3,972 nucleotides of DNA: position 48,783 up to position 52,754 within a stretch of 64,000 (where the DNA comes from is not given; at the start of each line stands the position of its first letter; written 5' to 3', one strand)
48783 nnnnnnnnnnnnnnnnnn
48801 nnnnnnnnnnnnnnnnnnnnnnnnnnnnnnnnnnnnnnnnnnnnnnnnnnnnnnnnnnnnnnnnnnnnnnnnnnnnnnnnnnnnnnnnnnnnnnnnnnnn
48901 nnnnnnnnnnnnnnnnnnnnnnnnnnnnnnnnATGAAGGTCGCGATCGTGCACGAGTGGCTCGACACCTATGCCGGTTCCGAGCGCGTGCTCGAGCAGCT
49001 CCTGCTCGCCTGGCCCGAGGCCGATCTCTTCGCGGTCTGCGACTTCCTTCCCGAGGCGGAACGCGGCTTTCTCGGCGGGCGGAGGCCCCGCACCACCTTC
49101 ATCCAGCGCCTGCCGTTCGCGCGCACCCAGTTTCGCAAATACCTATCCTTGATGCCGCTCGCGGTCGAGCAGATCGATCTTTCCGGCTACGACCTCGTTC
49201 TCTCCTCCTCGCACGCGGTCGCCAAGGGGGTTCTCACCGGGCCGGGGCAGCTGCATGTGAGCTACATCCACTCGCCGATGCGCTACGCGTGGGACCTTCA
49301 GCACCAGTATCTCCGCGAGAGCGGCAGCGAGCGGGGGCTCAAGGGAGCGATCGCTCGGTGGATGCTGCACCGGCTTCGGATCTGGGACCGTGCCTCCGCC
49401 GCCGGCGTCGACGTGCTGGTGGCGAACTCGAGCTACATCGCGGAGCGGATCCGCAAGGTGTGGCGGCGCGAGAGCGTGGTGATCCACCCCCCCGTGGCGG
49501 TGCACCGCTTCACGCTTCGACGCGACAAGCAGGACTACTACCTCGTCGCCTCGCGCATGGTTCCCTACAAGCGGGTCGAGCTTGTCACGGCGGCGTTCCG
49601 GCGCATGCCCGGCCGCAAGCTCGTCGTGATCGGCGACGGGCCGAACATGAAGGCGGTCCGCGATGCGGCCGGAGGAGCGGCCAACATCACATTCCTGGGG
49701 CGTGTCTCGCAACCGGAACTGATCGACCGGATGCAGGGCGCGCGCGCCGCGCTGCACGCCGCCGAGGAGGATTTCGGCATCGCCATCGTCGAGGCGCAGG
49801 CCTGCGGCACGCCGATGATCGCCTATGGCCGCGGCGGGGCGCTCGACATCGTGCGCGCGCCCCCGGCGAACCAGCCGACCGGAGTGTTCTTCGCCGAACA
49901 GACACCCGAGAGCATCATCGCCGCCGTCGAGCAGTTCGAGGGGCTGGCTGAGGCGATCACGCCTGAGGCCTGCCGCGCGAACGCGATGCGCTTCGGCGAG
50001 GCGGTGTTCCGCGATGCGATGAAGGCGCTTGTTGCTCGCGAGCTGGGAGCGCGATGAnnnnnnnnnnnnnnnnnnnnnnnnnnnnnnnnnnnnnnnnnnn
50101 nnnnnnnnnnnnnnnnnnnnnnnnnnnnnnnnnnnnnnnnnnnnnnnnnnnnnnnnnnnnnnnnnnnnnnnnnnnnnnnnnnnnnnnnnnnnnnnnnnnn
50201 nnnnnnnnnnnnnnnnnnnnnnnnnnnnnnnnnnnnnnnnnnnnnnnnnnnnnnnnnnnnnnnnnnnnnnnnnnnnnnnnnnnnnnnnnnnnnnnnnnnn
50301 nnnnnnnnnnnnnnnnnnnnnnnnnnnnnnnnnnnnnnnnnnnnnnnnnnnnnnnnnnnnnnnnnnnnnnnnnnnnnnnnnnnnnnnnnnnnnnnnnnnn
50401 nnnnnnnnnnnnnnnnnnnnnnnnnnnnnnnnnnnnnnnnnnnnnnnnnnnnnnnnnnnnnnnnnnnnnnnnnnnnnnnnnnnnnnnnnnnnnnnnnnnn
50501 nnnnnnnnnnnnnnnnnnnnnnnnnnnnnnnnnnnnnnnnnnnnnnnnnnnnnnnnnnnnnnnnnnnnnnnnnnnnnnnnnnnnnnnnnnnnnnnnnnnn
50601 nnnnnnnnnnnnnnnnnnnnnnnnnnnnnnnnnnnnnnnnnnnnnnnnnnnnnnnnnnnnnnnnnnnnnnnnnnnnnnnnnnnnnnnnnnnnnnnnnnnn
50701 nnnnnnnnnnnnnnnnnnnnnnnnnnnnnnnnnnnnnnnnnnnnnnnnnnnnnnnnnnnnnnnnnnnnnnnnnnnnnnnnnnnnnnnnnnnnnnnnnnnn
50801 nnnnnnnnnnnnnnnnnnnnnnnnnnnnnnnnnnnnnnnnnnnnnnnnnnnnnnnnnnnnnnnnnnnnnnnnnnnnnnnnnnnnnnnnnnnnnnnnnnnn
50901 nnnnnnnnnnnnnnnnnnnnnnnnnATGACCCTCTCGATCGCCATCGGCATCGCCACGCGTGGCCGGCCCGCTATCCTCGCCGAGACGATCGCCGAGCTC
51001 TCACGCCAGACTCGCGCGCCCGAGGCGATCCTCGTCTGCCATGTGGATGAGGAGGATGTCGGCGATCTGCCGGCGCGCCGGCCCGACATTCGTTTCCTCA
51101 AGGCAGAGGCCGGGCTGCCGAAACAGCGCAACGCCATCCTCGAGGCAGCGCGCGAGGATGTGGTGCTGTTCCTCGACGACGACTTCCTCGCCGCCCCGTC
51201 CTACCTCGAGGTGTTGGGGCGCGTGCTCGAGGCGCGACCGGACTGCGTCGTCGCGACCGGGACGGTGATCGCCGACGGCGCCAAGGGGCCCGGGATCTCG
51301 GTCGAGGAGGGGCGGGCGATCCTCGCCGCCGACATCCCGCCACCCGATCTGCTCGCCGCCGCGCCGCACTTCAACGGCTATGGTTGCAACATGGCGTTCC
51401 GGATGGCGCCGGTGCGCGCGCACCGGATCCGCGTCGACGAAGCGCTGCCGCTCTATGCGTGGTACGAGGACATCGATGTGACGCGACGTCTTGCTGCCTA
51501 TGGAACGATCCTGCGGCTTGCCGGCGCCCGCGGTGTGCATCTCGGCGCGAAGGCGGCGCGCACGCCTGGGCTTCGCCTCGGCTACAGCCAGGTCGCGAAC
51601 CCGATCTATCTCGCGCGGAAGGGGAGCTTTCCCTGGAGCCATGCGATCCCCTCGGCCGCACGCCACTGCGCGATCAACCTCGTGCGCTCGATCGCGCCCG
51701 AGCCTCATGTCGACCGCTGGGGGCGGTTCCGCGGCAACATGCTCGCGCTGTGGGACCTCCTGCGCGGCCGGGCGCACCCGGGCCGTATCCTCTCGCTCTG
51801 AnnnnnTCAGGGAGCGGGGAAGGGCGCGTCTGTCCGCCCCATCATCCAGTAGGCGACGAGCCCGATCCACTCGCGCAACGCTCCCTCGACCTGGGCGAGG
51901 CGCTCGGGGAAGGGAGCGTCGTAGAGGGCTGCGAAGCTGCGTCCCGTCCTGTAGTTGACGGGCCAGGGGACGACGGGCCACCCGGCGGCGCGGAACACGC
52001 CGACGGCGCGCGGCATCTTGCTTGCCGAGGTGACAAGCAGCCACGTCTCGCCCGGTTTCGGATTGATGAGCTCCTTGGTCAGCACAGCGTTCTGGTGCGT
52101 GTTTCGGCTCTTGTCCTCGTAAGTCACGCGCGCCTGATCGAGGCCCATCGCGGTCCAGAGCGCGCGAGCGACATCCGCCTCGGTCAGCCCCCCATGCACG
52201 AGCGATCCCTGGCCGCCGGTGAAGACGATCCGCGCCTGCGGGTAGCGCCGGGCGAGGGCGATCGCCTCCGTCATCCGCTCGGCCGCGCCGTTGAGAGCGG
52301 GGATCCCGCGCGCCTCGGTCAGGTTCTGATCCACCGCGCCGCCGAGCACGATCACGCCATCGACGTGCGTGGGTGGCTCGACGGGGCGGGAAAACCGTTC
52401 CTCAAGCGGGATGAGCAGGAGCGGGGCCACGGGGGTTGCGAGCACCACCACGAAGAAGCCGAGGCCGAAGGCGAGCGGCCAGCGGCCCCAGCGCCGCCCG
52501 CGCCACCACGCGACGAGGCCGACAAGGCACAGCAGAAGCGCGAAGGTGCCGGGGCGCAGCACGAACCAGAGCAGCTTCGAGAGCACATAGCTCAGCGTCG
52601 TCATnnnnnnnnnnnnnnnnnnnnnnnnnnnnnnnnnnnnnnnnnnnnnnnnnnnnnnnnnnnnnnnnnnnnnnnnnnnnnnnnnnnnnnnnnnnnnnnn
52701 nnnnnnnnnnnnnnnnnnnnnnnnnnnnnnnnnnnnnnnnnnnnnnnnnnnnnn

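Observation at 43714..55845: Polysaccharide locus bracketed by two paralogous large membrane proteins, with a GT-C enzyme and DUF218, but no recognisable Wzy, Wzz or export machinery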

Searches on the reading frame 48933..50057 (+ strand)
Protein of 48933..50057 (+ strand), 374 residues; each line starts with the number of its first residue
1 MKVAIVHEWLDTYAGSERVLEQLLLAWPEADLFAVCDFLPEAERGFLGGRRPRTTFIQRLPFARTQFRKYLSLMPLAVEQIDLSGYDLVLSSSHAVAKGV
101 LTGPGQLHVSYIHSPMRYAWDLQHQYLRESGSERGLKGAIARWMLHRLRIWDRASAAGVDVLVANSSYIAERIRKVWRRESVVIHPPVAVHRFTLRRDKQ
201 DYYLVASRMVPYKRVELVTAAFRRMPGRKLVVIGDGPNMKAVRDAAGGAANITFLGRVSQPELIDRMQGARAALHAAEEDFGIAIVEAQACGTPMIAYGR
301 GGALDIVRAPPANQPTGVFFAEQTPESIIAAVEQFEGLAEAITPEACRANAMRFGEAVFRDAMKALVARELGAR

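Call 6: search_protein_families(library=pfam, proteins=[window:48933-50057:+], max_evalue=0.1)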
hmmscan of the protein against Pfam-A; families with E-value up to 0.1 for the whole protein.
window:48933-50057:+ (374 aa): 5 families
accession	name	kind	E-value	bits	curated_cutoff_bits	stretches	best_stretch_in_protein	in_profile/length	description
PF00534.26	Glycos_transf_1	-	6.8e-23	81.5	26.4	1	194-350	9-168/172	Glycosyl transferases group 1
PF13692.12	Glyco_trans_1_4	-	2e-16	61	27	1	204-334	5-138/142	Glycosyl transferases group 1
PF13439.12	Glyco_transf_4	-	2.1e-07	31.5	28.5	1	15-190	3-168/170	Glycosyltransferase Family 4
PF13524.12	Glyco_trans_1_2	-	0.00015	22.2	25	1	216-300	4-82/144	Glycosyl transferase-like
PF20706.3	GT4-conflict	-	0.03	13.7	26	1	260-322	272-335/385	Family 4 Glycosyltransferase in conflict systems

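Call 8: search_protein_families(library=ncbifam, proteins=[window:48933-50057:+], max_evalue=0.01)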
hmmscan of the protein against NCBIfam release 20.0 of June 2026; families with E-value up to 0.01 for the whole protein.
window:48933-50057:+ (374 aa): 15 families
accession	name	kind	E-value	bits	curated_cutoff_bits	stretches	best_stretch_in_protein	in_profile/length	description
TIGR03999.1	thiol_BshA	equivalog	7.4e-09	35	273.7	1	206-308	205-312/375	N-acetyl-alpha-D-glucosaminyl L-malate synthase BshA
NF053787.1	GlcN_PG_synth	equivalog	1.2e-07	31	480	1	198-335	195-323/361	N-acetylglucosaminyl phosphatidylglycerol synthase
TIGR04047.1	MSMEG_0565_glyc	hypoth_equivalog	1.3e-07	31.1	259.85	1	249-307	256-315/373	MSMEG_0565 family glycosyltransferase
TIGR03449.1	mycothiol_MshA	equivalog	5.2e-07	28.9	462.5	1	240-335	274-366/406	D-inositol-3-phosphate glycosyltransferase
NF041876.1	EPS_EpsE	equivalog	7.9e-07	28.7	400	1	249-336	275-359/389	exopolysaccharide biosynthesis GT4 family glycosyltransferase EpsE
TIGR03088.1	stp2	hypoth_equivalog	3.3e-06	26.4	409.05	1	218-344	220-344/374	TIGR03088 family PEP-CTERM/XrtA system glycosyltransferase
NF038255.1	exopoly_VpsD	equivalog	9.8e-06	24.7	300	1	155-334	153-346/381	VpsD family glycosyltransferase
TIGR04157.1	glyco_rSAM_CFB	subfamily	1.1e-05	24.7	400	1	202-303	229-335/406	TIGR04157 family glycosyltransferase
TIGR02095.1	glgA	subfamily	1.1e-05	24.3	328.45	1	192-335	285-438/477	glycogen/starch synthase, ADP-glucose type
NF041879.1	EPS_EpsH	equivalog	9.4e-05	21.3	800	1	206-335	243-374/431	exopolysaccharide biosynthesis glycosyltransferase EpsH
TIGR02472.1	sucr_P_syn_N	equivalog_domain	0.00022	20.2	576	1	276-309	348-381/439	sucrose-phosphate synthase, putative, glycosyltransferase domain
NF047684.1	TeichurnBiosyTuaC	equivalog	0.0011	18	550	1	204-306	223-327/391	teichuronic acid biosynthesis protein TuaC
TIGR02149.1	glgA_Coryne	subfamily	0.0034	16.5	302.4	1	252-360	265-368/391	glycogen synthase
TIGR02468.1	sucrsPsyn_pln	equivalog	0.0036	15.1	1143.95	1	276-309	579-612/1051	sucrose-phosphate synthase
NF012028.0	PRK15484.1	subfamily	0.0051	15.9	618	0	202-334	195-340/380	lipopolysaccharide N-acetylglucosaminyltransferase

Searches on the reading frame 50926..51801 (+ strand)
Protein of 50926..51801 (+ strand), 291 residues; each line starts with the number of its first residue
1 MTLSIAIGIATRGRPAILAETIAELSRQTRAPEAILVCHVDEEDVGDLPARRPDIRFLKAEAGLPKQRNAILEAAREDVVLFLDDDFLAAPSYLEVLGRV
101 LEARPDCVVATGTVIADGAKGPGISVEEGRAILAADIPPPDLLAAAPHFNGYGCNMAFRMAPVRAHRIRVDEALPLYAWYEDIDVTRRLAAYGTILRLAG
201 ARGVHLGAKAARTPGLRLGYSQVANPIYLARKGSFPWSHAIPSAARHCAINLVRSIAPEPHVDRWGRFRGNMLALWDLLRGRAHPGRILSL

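Call 6: search_protein_families(library=pfam, proteins=[window:50926-51801:+], max_evalue=0.1)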
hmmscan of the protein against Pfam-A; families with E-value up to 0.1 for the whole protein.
window:50926-51801:+ (291 aa): 3 families
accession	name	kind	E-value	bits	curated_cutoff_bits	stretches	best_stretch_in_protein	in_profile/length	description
PF00535.33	Glycos_transf_2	-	4.6e-09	36.9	23.3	1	8-117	3-120/168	Glycosyl transferase family 2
PF13641.12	Glyco_tranf_2_3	-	2e-05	25.2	27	1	5-112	3-121/230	Glycosyltransferase like family 2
PF13506.12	Glyco_transf_21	-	0.063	13.2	21.7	1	71-121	25-74/174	Glycosyl transferase family 21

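Call 8: search_protein_families(library=ncbifam, proteins=[window:50926-51801:+], max_evalue=0.01)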
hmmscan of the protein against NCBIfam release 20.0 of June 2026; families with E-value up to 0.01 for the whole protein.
window:50926-51801:+ (291 aa): 7 families
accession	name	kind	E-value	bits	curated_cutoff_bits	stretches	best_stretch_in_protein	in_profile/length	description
NF038299.1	EPS_HpsN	equivalog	5.5e-11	42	425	1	4-115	2-120/317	hormogonium polysaccharide biosynthesis glycosyltransferase HpsN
NF041875.1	EPS_EpsD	equivalog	2.8e-08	33.6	370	1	7-119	3-121/325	exopolysaccharide biosynthesis glycosyltransferase EpsD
NF050819.1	PolSacchBiosHfsG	equivalog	5.3e-06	25.8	500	1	55-213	71-224/302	polysaccharide biosynthesis protein HfsG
TIGR03965.1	mycofact_glyco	equivalog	2.3e-05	23.4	280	1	4-117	75-194/467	mycofactocin biosynthesis glycosyltransferase MftF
NF041394.1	GtaseAglG_Halo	equivalog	0.00024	20.5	440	1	60-118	66-123/304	glucosyl-dolichyl phosphate glucuronosyltransferase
TIGR04440.1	glyco_TIGR04440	domain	0.00061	19.6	70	1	7-115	4-120/215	TIGR00180 family glycosyltransferase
TIGR04283.1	glyco_like_mftF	equivalog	0.0033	17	182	0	17-102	13-98/221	TIGR04283 family arsenosugar biosynthesis glycosyltransferase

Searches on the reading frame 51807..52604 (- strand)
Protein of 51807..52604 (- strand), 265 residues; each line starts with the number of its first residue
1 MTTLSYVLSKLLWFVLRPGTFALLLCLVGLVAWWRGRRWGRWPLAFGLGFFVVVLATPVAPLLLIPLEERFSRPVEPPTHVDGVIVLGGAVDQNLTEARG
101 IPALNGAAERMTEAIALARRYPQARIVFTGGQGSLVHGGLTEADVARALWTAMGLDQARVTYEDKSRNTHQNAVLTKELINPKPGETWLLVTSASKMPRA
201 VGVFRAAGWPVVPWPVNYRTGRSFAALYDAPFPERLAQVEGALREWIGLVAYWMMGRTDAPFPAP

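Call 6: search_protein_families(library=pfam, proteins=[window:51807-52604:-], max_evalue=0.1)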
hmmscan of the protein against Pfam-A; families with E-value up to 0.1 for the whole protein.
window:51807-52604:- (265 aa): 1 family
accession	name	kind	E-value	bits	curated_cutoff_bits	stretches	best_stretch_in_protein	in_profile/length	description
PF02698.23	DUF218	-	4.6e-30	104.7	27.6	1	82-248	1-133/133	DUF218 domain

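Call 8: search_protein_families(library=ncbifam, proteins=[window:51807-52604:-], max_evalue=0.01)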
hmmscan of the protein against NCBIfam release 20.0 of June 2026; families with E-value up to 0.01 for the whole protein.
window:51807-52604:- (265 aa): 1 family
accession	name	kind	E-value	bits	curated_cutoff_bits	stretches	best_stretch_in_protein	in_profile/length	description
NF007794.0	PRK10494.1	equivalog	6.5e-30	104.4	205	1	6-259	3-254/259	envelope biogenesis factor ElyC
